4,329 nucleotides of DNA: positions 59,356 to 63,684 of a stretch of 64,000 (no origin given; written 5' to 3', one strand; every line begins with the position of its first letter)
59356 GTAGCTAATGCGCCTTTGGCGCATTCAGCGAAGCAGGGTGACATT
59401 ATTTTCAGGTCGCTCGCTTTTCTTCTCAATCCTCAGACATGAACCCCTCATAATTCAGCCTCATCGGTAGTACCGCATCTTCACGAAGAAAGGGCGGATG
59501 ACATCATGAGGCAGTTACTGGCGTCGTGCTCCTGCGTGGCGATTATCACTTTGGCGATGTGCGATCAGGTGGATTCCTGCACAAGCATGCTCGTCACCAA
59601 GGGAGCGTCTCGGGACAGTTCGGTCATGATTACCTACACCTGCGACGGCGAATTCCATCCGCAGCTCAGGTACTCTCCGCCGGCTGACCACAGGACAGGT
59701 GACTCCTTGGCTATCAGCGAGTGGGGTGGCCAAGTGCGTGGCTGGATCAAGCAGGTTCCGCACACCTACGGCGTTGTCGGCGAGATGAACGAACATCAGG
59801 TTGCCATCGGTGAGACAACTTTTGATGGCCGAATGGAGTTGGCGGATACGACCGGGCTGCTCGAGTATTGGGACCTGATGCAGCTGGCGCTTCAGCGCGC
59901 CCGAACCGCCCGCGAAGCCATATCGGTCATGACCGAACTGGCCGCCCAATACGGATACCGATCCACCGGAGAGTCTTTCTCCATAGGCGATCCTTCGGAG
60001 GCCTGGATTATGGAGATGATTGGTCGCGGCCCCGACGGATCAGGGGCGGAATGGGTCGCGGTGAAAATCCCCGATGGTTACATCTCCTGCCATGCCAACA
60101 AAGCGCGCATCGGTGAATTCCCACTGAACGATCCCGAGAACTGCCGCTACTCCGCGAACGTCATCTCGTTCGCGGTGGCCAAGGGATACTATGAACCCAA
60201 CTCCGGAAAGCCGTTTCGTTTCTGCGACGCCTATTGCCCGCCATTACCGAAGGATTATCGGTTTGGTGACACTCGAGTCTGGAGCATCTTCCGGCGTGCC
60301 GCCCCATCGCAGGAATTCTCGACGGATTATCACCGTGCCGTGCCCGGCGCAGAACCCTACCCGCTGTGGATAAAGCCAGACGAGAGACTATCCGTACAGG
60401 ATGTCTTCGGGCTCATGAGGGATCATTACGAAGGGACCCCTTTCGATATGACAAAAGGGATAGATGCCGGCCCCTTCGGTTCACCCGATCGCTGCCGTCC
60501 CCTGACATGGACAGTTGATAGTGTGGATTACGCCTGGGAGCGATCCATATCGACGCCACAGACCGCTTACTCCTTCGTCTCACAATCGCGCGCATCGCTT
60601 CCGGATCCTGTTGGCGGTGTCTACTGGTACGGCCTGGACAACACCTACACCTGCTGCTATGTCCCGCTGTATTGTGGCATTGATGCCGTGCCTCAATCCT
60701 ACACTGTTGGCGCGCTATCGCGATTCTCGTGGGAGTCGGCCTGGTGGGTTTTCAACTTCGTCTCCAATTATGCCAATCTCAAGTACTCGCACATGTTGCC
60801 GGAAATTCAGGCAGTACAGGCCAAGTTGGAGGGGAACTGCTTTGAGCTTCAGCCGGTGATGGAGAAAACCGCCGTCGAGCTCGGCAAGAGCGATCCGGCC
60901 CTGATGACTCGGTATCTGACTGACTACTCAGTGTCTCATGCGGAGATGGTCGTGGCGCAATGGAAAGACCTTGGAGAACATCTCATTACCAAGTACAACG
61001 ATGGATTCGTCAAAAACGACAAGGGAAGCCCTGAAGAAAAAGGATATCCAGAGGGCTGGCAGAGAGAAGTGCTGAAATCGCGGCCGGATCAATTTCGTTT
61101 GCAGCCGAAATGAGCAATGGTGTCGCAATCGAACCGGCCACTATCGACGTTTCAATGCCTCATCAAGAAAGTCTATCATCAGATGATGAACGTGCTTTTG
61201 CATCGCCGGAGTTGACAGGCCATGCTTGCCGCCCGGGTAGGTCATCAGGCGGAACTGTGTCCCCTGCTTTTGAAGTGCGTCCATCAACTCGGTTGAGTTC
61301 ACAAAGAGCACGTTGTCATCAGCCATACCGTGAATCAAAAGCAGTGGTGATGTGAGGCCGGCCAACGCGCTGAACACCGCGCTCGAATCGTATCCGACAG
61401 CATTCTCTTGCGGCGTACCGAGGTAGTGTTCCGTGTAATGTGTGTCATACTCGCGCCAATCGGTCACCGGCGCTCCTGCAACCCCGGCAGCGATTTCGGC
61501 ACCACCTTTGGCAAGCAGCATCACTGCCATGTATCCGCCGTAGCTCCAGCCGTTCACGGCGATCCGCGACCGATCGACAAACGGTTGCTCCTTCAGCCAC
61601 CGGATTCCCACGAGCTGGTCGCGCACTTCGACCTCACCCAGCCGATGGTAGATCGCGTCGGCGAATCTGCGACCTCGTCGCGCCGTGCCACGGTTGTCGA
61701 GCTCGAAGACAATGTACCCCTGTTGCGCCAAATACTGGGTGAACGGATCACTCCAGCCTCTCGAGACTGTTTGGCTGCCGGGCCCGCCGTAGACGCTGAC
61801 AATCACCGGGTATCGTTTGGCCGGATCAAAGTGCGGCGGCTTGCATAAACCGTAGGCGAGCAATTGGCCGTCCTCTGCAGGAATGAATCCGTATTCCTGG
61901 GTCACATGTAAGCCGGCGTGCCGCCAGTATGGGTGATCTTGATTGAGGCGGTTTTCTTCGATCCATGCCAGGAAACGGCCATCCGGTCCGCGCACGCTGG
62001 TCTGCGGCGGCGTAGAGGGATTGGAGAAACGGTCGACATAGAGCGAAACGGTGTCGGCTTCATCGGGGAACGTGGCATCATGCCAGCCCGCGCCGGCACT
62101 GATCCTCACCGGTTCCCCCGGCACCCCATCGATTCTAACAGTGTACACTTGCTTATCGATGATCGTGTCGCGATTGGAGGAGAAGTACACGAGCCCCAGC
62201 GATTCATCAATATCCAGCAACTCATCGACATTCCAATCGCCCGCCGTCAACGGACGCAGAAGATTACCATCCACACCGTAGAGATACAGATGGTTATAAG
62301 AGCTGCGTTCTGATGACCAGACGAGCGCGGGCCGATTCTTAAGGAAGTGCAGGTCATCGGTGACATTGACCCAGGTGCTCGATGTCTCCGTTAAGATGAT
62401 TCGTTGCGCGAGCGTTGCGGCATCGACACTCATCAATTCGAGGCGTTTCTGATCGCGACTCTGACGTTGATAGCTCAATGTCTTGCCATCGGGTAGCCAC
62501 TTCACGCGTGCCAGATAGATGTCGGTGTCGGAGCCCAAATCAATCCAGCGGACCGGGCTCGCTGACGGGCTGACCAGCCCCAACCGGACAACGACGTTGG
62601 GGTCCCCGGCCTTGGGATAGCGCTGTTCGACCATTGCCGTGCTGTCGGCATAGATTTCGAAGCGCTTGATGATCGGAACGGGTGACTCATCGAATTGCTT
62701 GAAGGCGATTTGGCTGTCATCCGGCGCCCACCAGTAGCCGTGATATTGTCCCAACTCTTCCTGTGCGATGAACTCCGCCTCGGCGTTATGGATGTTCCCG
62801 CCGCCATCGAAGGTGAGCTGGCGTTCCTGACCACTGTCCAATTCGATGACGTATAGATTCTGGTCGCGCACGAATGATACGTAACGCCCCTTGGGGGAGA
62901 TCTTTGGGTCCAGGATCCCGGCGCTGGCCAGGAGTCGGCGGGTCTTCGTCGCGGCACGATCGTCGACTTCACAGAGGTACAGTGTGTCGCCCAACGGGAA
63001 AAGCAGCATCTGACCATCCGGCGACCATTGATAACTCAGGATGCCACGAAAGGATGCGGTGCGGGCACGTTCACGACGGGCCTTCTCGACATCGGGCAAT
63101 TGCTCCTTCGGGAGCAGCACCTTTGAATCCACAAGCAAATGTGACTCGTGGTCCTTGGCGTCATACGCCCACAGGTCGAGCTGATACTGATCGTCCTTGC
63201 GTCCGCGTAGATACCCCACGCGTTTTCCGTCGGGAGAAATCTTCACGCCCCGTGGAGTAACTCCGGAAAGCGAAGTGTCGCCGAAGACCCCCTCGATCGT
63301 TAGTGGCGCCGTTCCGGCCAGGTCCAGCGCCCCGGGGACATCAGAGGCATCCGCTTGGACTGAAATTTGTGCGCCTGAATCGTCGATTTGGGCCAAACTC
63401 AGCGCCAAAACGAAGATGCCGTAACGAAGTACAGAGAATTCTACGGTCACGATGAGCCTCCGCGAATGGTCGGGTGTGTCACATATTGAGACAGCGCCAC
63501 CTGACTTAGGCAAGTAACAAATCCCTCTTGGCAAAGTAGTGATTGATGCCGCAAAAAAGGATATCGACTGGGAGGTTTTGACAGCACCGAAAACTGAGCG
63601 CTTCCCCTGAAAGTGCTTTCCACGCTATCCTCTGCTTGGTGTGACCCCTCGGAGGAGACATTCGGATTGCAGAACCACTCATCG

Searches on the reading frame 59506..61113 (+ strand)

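Call 41: search_protein_families(library=pfam, proteins=[window:59506-61113:+], max_evalue=0.001)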
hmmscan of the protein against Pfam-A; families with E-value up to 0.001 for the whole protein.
window:59506-61113:+ (535 aa): 1 family
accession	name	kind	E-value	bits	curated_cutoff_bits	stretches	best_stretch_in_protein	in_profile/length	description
PF03577.20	Peptidase_C69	-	7.8e-72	242.9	23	1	79-438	76-400/402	Peptidase family C69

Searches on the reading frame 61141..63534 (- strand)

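Call 41: search_protein_families(library=pfam, proteins=[window:61141-63534:-], max_evalue=0.001)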
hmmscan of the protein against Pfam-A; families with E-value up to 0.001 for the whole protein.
window:61141-63534:- (797 aa): 10 families
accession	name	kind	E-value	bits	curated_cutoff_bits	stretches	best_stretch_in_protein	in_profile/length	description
PF00930.27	DPPIV_N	-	4.6e-90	302.3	22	1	181-510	21-354/354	Dipeptidyl peptidase IV (DPP IV) N-terminal region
PF00326.27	Peptidase_S9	-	3.1e-56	190.7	22.6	1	599-795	7-211/213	Prolyl oligopeptidase family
PF02129.25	Peptidase_S15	-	1.1e-13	52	23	1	555-696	1-136/262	X-Pro dipeptidyl-peptidase (S15 family)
PF12146.15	Hydrolase_4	-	9.2e-09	35.4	27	1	593-696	18-116/239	Serine aminopeptidase, S33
PF01738.24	DLH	-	3e-08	34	21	1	598-776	33-191/217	Dienelactone hydrolase family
PF20434.5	BD-FAE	-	1.3e-06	28.6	26.8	1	573-754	11-215/215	BD-FAE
PF00561.26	Abhydrolase_1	-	2e-05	24.8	25.8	0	576-692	1-108/245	alpha/beta hydrolase fold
PF07859.19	Abhydrolase_3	-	8.2e-05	22.9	25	1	637-772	49-207/210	alpha/beta hydrolase fold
PF12697.13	Abhydrolase_6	-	9.2e-05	23.6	26.3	1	585-699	8-104/217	Alpha/beta hydrolase family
PF08840.17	BAAT_C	-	0.00029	21.4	20.9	0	644-686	10-51/210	BAAT / Acyl-CoA thioester hydrolase C terminal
